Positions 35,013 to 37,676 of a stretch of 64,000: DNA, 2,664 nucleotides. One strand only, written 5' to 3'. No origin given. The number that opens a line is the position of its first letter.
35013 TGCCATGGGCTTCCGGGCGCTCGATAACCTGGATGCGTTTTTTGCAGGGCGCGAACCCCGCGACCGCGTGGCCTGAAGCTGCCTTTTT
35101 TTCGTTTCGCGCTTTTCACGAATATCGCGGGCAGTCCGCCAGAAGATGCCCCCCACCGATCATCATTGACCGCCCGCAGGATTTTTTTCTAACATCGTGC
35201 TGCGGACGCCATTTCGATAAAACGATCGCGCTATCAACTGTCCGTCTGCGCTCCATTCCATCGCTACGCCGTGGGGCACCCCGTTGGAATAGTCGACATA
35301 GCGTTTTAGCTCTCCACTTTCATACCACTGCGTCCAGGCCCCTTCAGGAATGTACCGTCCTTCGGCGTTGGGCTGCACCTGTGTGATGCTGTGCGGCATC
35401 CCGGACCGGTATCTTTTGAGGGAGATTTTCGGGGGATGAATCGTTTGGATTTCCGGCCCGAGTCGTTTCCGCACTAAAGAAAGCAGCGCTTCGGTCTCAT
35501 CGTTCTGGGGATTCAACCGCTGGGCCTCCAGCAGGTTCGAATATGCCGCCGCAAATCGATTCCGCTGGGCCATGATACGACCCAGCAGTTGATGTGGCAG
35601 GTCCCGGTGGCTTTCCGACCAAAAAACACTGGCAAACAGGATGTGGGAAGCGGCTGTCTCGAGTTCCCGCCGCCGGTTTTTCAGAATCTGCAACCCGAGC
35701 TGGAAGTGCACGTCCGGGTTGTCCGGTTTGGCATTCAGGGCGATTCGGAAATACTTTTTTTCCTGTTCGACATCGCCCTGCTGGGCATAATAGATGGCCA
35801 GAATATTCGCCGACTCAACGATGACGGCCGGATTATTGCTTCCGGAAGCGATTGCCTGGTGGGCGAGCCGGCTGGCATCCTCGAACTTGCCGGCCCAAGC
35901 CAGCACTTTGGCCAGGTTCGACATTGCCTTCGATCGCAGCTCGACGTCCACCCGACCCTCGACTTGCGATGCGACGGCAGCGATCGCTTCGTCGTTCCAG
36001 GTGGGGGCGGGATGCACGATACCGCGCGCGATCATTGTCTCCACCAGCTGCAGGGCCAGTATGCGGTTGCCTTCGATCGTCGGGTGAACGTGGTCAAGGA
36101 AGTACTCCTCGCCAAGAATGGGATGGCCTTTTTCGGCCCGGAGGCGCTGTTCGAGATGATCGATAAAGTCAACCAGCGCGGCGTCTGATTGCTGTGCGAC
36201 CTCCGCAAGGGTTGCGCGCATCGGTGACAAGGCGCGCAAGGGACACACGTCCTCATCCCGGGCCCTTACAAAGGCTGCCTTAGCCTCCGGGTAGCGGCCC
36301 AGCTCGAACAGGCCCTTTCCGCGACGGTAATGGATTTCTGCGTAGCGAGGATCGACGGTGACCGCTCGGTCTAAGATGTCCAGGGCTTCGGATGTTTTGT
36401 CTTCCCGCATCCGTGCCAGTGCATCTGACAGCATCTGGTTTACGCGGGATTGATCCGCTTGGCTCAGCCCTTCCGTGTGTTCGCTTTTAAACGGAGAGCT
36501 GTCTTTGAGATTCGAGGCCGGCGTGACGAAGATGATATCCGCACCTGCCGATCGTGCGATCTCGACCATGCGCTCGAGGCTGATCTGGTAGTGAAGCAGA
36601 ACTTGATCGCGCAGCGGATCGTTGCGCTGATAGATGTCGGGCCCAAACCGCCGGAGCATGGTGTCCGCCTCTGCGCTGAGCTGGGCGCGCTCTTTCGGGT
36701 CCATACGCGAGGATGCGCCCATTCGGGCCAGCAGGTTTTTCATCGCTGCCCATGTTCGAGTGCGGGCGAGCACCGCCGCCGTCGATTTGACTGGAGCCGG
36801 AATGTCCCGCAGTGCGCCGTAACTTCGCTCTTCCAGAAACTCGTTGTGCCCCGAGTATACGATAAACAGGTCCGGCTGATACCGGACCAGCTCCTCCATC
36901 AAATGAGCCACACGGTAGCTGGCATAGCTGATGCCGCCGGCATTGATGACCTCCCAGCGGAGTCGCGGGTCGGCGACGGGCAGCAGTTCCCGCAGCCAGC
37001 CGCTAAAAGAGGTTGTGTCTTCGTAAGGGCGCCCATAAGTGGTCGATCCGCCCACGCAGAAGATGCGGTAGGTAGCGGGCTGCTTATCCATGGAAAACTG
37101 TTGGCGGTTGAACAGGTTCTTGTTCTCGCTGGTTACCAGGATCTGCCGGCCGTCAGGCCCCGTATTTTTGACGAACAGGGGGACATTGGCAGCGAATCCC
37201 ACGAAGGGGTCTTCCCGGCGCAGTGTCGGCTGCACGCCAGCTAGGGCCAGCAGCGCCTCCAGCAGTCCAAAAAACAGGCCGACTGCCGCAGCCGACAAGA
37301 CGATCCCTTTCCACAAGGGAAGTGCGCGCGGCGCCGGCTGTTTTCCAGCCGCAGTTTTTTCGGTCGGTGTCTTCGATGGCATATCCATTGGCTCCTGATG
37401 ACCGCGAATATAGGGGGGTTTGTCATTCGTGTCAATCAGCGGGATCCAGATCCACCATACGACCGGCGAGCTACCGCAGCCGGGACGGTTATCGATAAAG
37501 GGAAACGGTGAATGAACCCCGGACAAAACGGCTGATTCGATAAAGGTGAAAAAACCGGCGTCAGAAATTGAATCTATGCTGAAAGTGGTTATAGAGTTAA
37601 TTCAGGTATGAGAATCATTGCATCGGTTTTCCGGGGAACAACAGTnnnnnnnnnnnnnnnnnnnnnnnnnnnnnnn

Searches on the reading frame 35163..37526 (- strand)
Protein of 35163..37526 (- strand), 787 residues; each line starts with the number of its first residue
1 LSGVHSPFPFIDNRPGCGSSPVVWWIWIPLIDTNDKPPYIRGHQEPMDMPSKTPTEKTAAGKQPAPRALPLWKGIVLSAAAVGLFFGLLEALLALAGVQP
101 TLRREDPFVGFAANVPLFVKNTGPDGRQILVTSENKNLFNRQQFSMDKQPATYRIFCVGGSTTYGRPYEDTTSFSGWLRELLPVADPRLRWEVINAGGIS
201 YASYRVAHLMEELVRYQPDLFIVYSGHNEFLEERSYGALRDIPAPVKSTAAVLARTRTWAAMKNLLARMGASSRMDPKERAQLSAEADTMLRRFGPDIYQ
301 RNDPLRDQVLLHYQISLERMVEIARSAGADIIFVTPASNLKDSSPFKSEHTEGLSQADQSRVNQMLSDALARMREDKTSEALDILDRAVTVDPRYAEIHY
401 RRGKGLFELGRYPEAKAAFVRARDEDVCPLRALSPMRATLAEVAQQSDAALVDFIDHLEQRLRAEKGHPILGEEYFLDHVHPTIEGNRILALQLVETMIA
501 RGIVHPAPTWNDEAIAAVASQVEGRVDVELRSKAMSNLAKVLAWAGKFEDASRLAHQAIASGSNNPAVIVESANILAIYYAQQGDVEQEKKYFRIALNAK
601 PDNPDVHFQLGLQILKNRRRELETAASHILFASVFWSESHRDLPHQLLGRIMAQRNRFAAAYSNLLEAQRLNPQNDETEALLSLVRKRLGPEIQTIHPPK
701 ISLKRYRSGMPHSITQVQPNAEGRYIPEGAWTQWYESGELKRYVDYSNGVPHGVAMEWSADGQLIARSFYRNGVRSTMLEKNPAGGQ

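Call 108: search_protein_families(library=pfam, proteins=[window:35163-37526:-], max_evalue=0.00001)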
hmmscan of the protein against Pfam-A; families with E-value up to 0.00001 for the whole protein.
window:35163-37526:- (787 aa): 8 families
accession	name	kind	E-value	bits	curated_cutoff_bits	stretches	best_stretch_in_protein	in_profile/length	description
PF07719.23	TPR_2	-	3e-12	46.1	27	0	396-424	1-29/34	Tetratricopeptide repeat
PF13428.12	TPR_14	-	3.5e-12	46.1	23.5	0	575-611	6-42/44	Tetratricopeptide repeat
PF13472.12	Lipase_GDSL_2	-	2e-10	41.9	32.9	0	157-373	1-138/178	GDSL-like Lipase/Acylhydrolase family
PF13414.12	TPR_11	-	2.1e-10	40.5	26.8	0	377-410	9-42/42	TPR repeat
PF14559.12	TPR_19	-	3.9e-09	37.1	25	0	374-426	3-55/68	Tetratricopeptide repeat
PF13432.12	TPR_16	-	1e-08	35.9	32.7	0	369-423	4-58/65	Tetratricopeptide repeat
PF00515.34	TPR_1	-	1.7e-06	28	27.8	0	396-422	1-27/34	Tetratricopeptide repeat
PF13424.12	TPR_12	-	4.7e-06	27.1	30.1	0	533-599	4-74/77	Tetratricopeptide repeat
